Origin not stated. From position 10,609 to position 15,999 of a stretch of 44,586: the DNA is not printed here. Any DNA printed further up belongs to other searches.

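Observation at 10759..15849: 1696-aa virion protein in the gp16 slot carries a ParB/Srx-type domain rather than a recognisable transglycosylase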

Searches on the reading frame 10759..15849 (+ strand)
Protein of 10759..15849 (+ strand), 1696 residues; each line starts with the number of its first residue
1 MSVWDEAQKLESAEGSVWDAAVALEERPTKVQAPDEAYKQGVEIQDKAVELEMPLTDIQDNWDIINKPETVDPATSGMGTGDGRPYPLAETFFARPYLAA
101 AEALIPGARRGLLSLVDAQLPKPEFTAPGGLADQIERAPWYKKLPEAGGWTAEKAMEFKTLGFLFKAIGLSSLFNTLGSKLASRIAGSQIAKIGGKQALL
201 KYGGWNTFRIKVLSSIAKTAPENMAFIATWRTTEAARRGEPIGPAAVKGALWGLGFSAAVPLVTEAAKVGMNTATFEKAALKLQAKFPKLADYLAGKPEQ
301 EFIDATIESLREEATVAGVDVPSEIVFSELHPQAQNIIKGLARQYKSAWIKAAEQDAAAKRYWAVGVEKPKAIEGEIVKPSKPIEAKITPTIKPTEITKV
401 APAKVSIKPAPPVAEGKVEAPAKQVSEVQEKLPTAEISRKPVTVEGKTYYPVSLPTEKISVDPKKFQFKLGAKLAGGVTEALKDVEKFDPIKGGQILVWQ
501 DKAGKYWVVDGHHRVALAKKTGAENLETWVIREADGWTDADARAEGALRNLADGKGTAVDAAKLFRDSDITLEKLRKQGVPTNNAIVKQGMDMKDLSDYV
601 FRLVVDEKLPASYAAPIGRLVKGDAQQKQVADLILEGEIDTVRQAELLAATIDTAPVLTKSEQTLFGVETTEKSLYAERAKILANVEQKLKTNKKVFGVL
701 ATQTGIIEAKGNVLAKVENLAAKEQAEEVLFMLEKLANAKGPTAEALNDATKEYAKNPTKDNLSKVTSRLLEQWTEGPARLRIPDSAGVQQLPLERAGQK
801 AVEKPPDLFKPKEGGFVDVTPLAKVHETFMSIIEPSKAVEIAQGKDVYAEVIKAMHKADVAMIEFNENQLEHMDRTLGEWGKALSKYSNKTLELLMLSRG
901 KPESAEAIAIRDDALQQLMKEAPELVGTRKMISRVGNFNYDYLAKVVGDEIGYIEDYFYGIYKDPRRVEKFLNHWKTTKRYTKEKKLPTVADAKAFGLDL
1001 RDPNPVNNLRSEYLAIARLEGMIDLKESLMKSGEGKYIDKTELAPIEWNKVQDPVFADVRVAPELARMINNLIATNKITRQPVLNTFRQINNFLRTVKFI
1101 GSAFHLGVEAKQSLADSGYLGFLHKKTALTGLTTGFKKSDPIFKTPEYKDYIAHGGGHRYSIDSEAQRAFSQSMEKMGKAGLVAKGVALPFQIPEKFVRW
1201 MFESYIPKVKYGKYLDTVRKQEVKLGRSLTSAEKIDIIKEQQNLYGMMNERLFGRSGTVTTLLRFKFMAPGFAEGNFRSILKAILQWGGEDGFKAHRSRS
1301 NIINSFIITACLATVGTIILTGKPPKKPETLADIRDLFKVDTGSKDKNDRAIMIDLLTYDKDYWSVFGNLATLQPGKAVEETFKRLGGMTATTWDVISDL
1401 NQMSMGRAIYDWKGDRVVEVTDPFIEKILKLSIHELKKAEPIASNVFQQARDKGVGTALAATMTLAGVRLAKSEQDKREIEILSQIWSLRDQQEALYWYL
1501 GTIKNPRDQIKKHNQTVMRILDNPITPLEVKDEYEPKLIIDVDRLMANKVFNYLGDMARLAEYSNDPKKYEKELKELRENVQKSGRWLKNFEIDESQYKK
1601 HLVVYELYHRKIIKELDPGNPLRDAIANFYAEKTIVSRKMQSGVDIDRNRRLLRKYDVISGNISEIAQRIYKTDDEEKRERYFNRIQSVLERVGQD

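Call 5: search_protein_families(library=pfam, proteins=[window:10759-15849:+], max_evalue=1)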
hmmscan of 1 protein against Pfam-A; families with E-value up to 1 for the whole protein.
window:10759-15849:+ (1696 aa): 2 families
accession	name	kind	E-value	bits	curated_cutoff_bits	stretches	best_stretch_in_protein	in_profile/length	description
PF18286.6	T3SS_ExsE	-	0.052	13.9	27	0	540-560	22-42/46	Type III secretion system ExsE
PF12163.13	HobA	-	0.13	12.2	27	1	1472-1525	88-142/180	DNA replication regulator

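Call 6: search_protein_families(library=phrogs, proteins=[window:10759-15849:+], max_evalue=0.1)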
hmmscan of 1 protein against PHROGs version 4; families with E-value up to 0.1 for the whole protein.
window:10759-15849:+ (1696 aa): 5 families
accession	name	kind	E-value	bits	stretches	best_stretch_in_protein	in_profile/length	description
phrog_21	-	head and packaging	4.6e-36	125.1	1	453-771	1020-1342/1362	portal protein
phrog_10691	-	unknown function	2.3e-29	101.6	1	397-767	683-1039/3925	-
phrog_1033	-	DNA, RNA and nucleotide metabolism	0.001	19.9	1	496-527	74-107/334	ParB-like partition protein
phrog_26063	-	unknown function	0.023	15.1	1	501-565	56-117/311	-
phrog_4715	-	DNA, RNA and nucleotide metabolism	0.041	13.3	0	501-765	192-500/630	ParB-like partition protein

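Call 9: search_dna_similar(query=window:10759-15849:+, collection=phages, mode=protein, max_rows=40)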
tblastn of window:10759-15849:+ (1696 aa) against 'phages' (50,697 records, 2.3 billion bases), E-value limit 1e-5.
Records with a match: 21; places in all: 21; records where one place covers at least 80% of the query: 0.
Best place of each record, by identity: <60% 21.
By first word of the organism name: Prochlorococcus 17; Dunaliella 2; Ruegeria 1; uncultured 1.
By host as written in the record: Prochlorococcus sp. MED4 17; Dunaliella viridis var. palmelloides Teodoresco (Chlorophyta) 2; Ruegeria mobilis 1; - 1.
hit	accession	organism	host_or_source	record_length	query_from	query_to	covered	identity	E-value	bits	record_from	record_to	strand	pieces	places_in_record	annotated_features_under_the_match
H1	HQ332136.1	Dunaliella viridis virus SI2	Dunaliella viridis var. palmelloides ...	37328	436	774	20%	33.3%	9e-36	155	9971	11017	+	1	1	hypothetical protein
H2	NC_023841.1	Dunaliella viridis virus SI2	Dunaliella viridis var. palmelloides ...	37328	436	774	20%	33.3%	9e-36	155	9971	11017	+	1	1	hypothetical protein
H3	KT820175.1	Ruegeria phage 45A6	Ruegeria mobilis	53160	453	758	18%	32.2%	2e-30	137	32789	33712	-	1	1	hypothetical protein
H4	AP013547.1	uncultured phage_MedDCM-OCT-S31-C1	metagenomic fosmid library constructed ...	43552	458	741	17%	31.6%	5e-16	91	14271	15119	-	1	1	hypothetical protein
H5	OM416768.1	Prochlorococcus phage P-SCSP1g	Prochlorococcus sp. MED4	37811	453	775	19%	26.4%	8e-23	113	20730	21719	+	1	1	hypothetical protein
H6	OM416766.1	Prochlorococcus phage P-SCSP1d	Prochlorococcus sp. MED4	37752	453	775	19%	25.5%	2e-23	115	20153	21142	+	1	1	hypothetical protein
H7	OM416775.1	Prochlorococcus phage P-SCSP1o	Prochlorococcus sp. MED4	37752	453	775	19%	25.5%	2e-23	115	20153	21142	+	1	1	hypothetical protein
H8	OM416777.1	Prochlorococcus phage P-SCSP1q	Prochlorococcus sp. MED4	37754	453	775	19%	25.5%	2e-23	115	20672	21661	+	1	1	hypothetical protein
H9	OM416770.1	Prochlorococcus phage P-SCSP1i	Prochlorococcus sp. MED4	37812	453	775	19%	25.5%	2e-23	115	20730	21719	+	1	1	hypothetical protein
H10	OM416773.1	Prochlorococcus phage P-SCSP1m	Prochlorococcus sp. MED4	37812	453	775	19%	25.5%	2e-23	115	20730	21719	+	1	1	hypothetical protein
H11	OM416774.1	Prochlorococcus phage P-SCSP1n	Prochlorococcus sp. MED4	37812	453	775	19%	25.5%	2e-23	115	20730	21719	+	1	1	hypothetical protein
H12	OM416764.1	Prochlorococcus phage P-SCSP1b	Prochlorococcus sp. MED4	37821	453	775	19%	25.5%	2e-23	115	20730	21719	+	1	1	hypothetical protein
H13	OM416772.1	Prochlorococcus phage P-SCSP1l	Prochlorococcus sp. MED4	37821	453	775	19%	25.5%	2e-23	115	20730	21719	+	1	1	hypothetical protein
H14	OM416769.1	Prochlorococcus phage P-SCSP1h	Prochlorococcus sp. MED4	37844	453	775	19%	25.5%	2e-23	115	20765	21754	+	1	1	hypothetical protein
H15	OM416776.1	Prochlorococcus phage P-SCSP1p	Prochlorococcus sp. MED4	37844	453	775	19%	25.5%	2e-23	115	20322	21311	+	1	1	hypothetical protein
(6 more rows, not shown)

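Call 10: search_solved_structures(query=window:10759-15849:+, max_evalue=1, show_alignments=2)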
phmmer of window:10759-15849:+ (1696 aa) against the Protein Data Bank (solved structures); distinct sequences matched with E-value up to 1: 0.

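Call 11: get_annotated_region(hit=H1, flank=9000)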
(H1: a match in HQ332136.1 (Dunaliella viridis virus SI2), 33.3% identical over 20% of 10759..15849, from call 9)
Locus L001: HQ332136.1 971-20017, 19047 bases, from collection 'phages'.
description: Dunaliella viridis virus SI2 genomic sequence.
organism: Dunaliella viridis virus SI2 (NCBI taxid 754069)
taxonomy: Viruses; Duplodnaviria; Heunggongvirae; Uroviricota; Caudoviricetes
host: Dunaliella viridis var. palmelloides Teodoresco (Chlorophyta); source: Crimea, Black Sea near Sevastopol, Martinova Bay; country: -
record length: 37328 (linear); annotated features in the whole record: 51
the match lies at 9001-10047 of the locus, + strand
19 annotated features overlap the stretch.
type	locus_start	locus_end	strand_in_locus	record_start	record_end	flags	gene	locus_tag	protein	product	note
CDS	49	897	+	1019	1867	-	-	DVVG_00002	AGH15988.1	hypothetical protein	-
CDS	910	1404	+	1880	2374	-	-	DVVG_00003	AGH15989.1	hypothetical protein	-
CDS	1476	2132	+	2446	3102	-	-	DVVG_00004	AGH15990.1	hypothetical protein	-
CDS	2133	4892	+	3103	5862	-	-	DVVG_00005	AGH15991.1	hypothetical protein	-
CDS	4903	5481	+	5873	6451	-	-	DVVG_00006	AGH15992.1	hypothetical protein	-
CDS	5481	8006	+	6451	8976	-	-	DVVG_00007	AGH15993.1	hypothetical protein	-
CDS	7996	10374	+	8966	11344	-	-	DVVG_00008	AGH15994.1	hypothetical protein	-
CDS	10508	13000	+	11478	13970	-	-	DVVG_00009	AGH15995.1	hypothetical protein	-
CDS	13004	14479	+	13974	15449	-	-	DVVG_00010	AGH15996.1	hypothetical protein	-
CDS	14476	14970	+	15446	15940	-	-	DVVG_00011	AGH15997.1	hypothetical protein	-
CDS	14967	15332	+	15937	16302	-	-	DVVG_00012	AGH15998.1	hypothetical protein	-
CDS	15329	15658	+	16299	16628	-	-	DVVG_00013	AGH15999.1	hypothetical protein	-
CDS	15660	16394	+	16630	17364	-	-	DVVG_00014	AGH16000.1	hypothetical protein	-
CDS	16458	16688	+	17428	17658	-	-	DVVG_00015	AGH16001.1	hypothetical protein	-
CDS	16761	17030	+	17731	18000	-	-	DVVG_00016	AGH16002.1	hypothetical protein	-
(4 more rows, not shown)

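Call 12: get_annotated_region(hit=H3, flank=9000)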
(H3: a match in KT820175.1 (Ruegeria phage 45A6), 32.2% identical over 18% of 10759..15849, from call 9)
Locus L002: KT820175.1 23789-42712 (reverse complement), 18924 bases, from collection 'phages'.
description: Ruegeria phage 45A6, complete genome.
organism: Ruegeria phage 45A6 (NCBI taxid 1851646)
taxonomy: Viruses; Duplodnaviria; Heunggongvirae; Uroviricota; Caudoviricetes
host: Ruegeria mobilis; source: -; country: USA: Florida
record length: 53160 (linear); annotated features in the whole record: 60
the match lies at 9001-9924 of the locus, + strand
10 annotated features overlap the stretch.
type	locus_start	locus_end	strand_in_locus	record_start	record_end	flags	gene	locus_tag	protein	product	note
CDS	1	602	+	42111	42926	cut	-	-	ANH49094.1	hypothetical protein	-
CDS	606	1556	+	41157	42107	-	-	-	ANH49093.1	hypothetical protein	-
CDS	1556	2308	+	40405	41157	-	-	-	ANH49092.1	tail fibers protein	-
CDS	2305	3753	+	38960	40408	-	-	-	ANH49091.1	hypothetical protein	-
CDS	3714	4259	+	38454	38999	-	-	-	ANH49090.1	hypothetical protein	-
CDS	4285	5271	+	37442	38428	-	-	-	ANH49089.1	hypothetical protein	-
CDS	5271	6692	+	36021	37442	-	-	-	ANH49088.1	hypothetical protein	-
CDS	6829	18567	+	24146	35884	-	-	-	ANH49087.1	hypothetical protein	-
CDS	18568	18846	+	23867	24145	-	-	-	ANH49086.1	hypothetical protein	-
CDS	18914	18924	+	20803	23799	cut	-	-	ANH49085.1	hypothetical protein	-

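Call 13: get_annotated_region(hit=H5, flank=9000)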
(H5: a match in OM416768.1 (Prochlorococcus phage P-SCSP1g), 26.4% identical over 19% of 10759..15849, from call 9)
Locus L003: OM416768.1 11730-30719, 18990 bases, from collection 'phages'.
description: Prochlorococcus phage P-SCSP1g, complete genome.
organism: Prochlorococcus phage P-SCSP1g (NCBI taxid 2914494)
taxonomy: Viruses; Duplodnaviria; Heunggongvirae; Uroviricota; Caudoviricetes; Autographiviridae
host: Prochlorococcus sp. MED4; source: South China Sea; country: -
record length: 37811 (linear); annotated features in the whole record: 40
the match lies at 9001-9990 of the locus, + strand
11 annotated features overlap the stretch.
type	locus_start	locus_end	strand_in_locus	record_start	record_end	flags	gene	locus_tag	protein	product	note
CDS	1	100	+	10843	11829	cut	-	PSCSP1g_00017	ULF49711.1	major capsid protein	-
CDS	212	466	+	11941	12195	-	-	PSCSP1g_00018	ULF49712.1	hypothetical protein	-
CDS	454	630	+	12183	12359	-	-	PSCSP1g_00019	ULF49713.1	hypothetical protein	-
CDS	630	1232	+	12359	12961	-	-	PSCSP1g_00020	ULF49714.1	tail tubular protein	tail tubular protein gp11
CDS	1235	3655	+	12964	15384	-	-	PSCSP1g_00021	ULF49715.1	tail tubular protein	tail tubular protein gp12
CDS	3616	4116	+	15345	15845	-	-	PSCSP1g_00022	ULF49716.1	hypothetical protein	-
CDS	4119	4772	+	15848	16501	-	-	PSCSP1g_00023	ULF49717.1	hypothetical protein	-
CDS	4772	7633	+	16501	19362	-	-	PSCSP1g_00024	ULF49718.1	hypothetical protein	-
CDS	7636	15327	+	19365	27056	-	-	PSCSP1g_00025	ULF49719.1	hypothetical protein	-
CDS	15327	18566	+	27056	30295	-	-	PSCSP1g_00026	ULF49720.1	hypothetical protein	-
CDS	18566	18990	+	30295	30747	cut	-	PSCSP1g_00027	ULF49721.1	hypothetical protein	-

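Call 14: find_homologous_proteins(query=window:10759-15849:+, max_evalue=0.001)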
Query window:10759-15849:+ (1696 aa): 30 proteins with E <= 0.001 among 8000 candidates.
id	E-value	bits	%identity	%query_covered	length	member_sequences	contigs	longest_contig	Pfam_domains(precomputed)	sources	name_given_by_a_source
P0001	0.0e+0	3798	100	100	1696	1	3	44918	-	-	-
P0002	0.0e+0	2352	67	76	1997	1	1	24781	-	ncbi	-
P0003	0.0e+0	2337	77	76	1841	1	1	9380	-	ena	-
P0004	0.0e+0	2329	74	53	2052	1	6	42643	-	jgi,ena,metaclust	metaclust:\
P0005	0.0e+0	2318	71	56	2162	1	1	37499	-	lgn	-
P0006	0.0e+0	2281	74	53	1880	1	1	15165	-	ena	-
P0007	0.0e+0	2251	74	78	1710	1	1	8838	-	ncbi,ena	-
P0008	0.0e+0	2240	76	75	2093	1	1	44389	-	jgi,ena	-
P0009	0.0e+0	2197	74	75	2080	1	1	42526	-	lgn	-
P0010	0.0e+0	1921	64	53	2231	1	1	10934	-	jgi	jgi:hypothetical protein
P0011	0.0e+0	1766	63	76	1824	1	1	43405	PF00226.37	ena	-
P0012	0.0e+0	1734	60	78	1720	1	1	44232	PF00226.37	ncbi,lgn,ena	-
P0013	0.0e+0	1666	54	52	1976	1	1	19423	-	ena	-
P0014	0.0e+0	1601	54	73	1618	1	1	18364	-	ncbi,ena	-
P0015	0.0e+0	1580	62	70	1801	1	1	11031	-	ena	-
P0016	0.0e+0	1560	60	70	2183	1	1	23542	PF18760.8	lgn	-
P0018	0.0e+0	1389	51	51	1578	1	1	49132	-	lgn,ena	-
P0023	7.3e-117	410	57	20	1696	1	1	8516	-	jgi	-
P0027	5.9e-37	145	34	22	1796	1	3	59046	-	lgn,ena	-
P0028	1.1e-32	131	34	15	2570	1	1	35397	PF18796.7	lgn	-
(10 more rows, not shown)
